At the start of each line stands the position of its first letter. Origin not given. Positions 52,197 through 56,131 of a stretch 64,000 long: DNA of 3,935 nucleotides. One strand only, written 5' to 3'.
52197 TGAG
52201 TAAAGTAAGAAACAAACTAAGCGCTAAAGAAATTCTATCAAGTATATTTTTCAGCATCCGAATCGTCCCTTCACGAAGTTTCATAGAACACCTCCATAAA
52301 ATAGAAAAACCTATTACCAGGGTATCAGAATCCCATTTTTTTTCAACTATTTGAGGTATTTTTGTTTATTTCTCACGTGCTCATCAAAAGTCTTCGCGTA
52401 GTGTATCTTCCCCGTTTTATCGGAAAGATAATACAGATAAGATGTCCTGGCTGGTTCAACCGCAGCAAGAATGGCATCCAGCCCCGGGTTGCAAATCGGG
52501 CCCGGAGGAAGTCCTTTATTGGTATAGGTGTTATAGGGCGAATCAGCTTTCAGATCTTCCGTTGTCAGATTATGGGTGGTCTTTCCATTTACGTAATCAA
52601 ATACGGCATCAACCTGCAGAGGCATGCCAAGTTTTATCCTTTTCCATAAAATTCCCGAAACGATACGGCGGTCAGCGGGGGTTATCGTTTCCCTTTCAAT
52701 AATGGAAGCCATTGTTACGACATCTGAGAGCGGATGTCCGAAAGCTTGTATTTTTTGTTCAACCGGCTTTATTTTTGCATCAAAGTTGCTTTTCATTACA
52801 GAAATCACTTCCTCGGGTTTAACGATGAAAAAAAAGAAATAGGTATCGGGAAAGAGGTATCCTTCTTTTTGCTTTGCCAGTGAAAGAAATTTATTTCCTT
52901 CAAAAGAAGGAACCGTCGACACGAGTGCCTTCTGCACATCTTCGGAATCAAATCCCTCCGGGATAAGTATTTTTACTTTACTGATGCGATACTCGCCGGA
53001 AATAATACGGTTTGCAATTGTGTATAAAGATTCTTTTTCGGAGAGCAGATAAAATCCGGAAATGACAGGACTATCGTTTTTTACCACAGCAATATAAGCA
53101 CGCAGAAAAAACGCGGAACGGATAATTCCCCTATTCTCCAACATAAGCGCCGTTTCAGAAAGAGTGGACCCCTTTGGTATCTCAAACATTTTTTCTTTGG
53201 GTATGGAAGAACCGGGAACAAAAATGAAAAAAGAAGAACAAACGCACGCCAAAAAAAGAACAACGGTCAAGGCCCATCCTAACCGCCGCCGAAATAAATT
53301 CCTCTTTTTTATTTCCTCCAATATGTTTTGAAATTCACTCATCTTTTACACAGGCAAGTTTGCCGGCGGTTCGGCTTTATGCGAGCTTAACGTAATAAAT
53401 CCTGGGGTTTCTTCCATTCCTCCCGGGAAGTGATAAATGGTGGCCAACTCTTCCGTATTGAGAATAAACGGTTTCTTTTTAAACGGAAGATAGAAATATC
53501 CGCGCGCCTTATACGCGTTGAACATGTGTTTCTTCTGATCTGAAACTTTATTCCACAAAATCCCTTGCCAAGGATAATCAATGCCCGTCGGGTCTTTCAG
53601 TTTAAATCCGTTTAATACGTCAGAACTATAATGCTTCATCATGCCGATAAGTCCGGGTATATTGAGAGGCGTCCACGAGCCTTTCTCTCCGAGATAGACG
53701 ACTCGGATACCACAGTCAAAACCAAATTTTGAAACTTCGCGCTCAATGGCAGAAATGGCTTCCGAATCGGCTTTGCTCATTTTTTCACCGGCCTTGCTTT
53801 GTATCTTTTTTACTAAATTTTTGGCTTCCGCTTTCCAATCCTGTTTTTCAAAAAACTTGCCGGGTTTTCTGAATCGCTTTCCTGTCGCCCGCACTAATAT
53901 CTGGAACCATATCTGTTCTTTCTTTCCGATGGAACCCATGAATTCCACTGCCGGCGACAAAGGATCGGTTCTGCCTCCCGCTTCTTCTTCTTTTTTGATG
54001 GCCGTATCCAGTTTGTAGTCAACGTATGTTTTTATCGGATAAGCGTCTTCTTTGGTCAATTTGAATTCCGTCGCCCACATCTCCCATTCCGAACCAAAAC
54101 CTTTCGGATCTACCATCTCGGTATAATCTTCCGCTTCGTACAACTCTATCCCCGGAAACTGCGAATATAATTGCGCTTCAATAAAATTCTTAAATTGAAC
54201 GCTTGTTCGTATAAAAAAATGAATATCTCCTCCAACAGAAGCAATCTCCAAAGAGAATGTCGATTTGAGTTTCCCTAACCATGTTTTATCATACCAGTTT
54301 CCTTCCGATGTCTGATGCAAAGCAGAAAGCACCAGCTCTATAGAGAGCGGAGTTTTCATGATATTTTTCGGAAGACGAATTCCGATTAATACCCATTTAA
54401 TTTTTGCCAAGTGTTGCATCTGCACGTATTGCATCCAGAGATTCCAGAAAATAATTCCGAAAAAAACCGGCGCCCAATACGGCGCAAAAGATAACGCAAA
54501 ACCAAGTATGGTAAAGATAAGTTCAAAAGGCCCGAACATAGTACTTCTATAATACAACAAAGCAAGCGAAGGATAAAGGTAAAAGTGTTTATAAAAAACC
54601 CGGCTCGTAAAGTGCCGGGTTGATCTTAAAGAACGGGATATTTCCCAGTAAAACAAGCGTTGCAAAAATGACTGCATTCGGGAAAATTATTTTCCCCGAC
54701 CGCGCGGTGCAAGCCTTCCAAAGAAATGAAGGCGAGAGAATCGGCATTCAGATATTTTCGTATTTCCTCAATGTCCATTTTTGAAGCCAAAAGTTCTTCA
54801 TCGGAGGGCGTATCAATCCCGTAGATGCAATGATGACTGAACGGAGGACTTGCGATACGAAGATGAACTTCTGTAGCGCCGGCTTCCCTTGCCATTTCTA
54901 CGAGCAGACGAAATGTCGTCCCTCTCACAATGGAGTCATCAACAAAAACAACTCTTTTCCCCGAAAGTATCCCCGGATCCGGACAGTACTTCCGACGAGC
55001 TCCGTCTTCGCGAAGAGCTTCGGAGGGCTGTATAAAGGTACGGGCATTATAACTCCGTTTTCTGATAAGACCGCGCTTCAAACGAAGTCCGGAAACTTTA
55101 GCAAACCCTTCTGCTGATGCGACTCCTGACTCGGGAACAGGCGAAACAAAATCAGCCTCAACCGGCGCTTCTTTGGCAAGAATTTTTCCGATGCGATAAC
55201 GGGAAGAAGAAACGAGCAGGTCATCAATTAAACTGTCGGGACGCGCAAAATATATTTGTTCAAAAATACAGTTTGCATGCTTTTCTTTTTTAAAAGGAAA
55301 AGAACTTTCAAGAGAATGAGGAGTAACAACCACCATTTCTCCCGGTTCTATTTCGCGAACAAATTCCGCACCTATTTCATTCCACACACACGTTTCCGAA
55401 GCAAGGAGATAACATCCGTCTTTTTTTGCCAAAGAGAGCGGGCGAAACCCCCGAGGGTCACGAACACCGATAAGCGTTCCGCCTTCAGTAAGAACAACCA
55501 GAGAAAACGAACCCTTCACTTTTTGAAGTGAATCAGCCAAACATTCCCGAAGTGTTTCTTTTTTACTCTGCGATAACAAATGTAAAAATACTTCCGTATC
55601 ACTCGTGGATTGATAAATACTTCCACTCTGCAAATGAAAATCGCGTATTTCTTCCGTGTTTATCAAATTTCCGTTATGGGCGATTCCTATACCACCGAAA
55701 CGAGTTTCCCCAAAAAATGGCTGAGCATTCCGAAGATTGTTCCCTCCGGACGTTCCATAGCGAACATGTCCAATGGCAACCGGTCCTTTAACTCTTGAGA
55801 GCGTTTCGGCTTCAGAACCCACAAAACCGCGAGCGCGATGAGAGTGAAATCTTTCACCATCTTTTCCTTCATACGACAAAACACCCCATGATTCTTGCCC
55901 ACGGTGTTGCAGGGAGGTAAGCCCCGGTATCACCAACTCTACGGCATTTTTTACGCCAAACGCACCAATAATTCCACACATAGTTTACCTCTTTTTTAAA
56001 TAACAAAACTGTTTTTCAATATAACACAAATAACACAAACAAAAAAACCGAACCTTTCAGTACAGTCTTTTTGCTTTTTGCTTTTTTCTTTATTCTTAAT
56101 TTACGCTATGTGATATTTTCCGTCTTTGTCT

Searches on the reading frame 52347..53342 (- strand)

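Call 65: search_protein_families(library=pfam, proteins=[window:52347-53342:-], max_evalue=0.00001)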
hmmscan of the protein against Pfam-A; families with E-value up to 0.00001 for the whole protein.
window:52347-53342:- (331 aa): 1 family
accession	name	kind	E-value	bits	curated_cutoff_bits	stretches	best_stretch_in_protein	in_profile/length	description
PF02618.21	YceG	-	1.1e-73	248.5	32.4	1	53-328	1-275/275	YceG-like family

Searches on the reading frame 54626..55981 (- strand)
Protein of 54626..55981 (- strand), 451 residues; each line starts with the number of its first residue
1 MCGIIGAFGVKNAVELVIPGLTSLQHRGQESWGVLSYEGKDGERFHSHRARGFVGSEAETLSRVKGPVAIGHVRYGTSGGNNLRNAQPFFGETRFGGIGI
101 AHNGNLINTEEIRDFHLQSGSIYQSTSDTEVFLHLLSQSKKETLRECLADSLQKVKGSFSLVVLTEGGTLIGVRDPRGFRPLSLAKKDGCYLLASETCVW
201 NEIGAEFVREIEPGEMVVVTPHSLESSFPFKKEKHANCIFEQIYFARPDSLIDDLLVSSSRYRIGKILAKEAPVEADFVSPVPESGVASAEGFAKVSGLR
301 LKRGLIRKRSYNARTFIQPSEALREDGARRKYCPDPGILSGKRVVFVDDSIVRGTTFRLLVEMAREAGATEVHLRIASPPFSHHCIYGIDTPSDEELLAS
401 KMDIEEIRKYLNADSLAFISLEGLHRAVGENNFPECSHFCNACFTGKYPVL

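Call 65: search_protein_families(library=pfam, proteins=[window:54626-55981:-], max_evalue=0.00001)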
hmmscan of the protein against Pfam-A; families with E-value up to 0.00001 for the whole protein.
window:54626-55981:- (451 aa): 3 families
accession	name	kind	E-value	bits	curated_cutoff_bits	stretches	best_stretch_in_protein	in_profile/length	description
PF13537.11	GATase_7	-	3.8e-16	59.6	25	1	84-197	11-118/123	Glutamine amidotransferase domain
PF13522.11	GATase_6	-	1.2e-15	58.1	27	1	64-196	8-130/130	Glutamine amidotransferase domain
PF13230.11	GATase_4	-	1.2e-06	28.1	23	1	22-140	20-142/272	Glutamine amidotransferases class-II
